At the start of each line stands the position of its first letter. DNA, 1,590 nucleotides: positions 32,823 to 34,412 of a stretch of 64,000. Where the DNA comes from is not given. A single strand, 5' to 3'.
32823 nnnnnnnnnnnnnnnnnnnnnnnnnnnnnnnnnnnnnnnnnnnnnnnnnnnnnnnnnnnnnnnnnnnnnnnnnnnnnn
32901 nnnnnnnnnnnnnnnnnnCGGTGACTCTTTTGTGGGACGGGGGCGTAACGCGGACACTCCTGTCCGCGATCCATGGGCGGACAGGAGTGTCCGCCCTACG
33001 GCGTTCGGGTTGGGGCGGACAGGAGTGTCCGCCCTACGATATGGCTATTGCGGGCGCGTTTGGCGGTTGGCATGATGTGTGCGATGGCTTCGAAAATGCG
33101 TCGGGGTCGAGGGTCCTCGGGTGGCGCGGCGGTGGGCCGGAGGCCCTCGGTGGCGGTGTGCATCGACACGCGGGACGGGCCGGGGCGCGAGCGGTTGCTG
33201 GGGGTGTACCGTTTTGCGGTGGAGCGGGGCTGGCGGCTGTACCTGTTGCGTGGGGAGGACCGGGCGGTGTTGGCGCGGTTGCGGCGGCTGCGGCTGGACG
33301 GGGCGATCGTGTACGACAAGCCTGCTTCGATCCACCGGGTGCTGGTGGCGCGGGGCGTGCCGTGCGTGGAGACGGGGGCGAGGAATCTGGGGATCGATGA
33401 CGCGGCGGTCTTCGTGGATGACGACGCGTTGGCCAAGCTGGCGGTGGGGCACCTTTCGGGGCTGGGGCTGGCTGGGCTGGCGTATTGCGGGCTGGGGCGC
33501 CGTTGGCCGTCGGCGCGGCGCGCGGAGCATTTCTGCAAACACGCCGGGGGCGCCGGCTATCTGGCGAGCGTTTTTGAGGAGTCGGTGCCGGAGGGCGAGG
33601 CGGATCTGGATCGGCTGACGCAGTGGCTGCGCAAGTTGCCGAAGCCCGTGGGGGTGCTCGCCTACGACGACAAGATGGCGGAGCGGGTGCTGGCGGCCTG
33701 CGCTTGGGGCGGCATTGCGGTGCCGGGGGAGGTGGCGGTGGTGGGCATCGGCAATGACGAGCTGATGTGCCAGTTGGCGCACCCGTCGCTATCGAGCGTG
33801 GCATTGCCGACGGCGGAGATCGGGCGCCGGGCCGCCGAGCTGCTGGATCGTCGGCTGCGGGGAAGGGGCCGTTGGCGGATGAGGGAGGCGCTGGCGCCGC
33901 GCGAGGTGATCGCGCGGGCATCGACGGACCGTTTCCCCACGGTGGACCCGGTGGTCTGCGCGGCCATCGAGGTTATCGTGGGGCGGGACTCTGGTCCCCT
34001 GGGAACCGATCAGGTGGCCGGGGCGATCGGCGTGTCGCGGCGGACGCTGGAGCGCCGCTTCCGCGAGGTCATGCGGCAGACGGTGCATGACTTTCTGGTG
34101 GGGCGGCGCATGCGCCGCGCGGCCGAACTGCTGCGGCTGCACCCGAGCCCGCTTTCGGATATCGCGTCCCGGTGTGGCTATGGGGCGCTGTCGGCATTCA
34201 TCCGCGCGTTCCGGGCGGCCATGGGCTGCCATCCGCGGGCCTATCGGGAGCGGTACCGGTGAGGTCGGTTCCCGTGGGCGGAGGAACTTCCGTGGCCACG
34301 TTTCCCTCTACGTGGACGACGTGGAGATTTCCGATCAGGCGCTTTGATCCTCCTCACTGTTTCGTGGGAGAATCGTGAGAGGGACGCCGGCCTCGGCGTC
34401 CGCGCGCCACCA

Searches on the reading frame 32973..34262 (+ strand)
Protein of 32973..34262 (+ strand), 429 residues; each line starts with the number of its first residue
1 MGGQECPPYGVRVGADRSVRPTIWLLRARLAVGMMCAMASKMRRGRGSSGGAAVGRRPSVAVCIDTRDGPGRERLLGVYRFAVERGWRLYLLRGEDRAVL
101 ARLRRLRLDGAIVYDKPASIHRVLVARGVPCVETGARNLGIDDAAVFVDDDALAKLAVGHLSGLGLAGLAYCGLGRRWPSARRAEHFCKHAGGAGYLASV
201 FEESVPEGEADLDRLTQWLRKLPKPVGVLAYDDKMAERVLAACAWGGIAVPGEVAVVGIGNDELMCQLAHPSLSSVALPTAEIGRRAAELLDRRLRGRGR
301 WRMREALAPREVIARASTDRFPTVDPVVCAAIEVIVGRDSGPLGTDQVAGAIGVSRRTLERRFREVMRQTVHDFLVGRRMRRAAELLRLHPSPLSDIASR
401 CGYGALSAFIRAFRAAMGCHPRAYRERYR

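Call 10: search_protein_families(library=pfam, proteins=[window:32973-34262:+], max_evalue=0.01)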
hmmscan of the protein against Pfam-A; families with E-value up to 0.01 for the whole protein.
window:32973-34262:+ (429 aa): 4 families
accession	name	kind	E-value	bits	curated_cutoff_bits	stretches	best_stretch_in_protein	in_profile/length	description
PF13377.12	Peripla_BP_3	-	2.9e-30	106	26.5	1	158-318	1-167/167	Periplasmic binding protein-like domain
PF12833.13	HTH_18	-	1.1e-20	74.2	33.6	1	349-427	2-80/80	Helix-turn-helix domain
PF00165.29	HTH_AraC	-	2.4e-08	34.3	26.6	1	388-425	2-41/42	Bacterial regulatory helix-turn-helix proteins, AraC family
PF13407.12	Peripla_BP_4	-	0.0095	16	35.1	0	211-298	169-257/258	Periplasmic binding protein domain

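Call 57: search_protein_families(library=ncbifam, proteins=[window:32973-34262:+], max_evalue=0.00001)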
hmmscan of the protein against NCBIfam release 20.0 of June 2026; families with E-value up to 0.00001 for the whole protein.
window:32973-34262:+ (429 aa): 27 families (the best 25 are shown)
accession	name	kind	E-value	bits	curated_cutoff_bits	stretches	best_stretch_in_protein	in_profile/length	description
NF049968.1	QhpR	equivalog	4.2e-15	55.6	250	1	288-425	152-284/284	AraC-like transcriptional regulator QhpR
NF006902.0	PRK09393.1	equivalog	4.3e-15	55.7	425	1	342-428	236-322/327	transcriptional regulator FtrA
NF007584.0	PRK10219.1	equivalog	5.1e-14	52.5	174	1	338-427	17-106/107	superoxide response transcriptional regulator SoxS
NF052440.1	TransRegGNTRPSEAE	equivalog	5.1e-14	52.1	400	1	114-299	128-315/333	HTH-type transcriptional regulator GntR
NF047341.1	lactose_RbsR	equivalog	2.7e-10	40.1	382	1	117-320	130-330/331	ribose utilization transcriptional repressor RbsR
NF012228.1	RobA_TF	equivalog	1.1e-09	38.2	380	1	341-426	18-103/286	MDR efflux pump AcrAB transcriptional activator RobA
NF011701.0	PRK15121.1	equivalog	1.5e-09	37.8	426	1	341-426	20-105/289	MDR efflux pump AcrAB transcriptional activator RobA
NF040475.1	chlor_reg_RclR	equivalog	7e-09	35.4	400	1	324-428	175-279/284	reactive chlorine-specific transcriptional regulator RclR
NF052371.1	TransRegGbdRPseu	equivalog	8.3e-09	34.9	480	1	341-426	240-325/365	choline metabolism transcriptional regulator GbdR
NF008269.0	PRK11041.1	equivalog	1.9e-08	33.7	436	1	210-319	231-338/342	DNA-binding transcriptional regulator CytR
NF047913.1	TransRegIdnR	equivalog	5.5e-08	32.5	500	1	215-297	230-311/331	DNA-binding transcriptional regulator IdnR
NF007860.0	PRK10572.1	equivalog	5.6e-08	32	208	1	318-428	175-285/292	arabinose operon transcriptional regulator AraC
NF007432.1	PRK09978.1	equivalog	2.2e-07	30.3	500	1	328-427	147-242/274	DNA-binding transcriptional regulator GadX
TIGR04094.1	adjacent_YSIRK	equivalog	3e-07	29.7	200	1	342-425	301-383/383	YSIRK-targeted surface antigen transcriptional regulator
NF011732.0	PRK15185.1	equivalog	6.8e-07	28.9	354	1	346-423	226-302/309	transcriptional regulator HilD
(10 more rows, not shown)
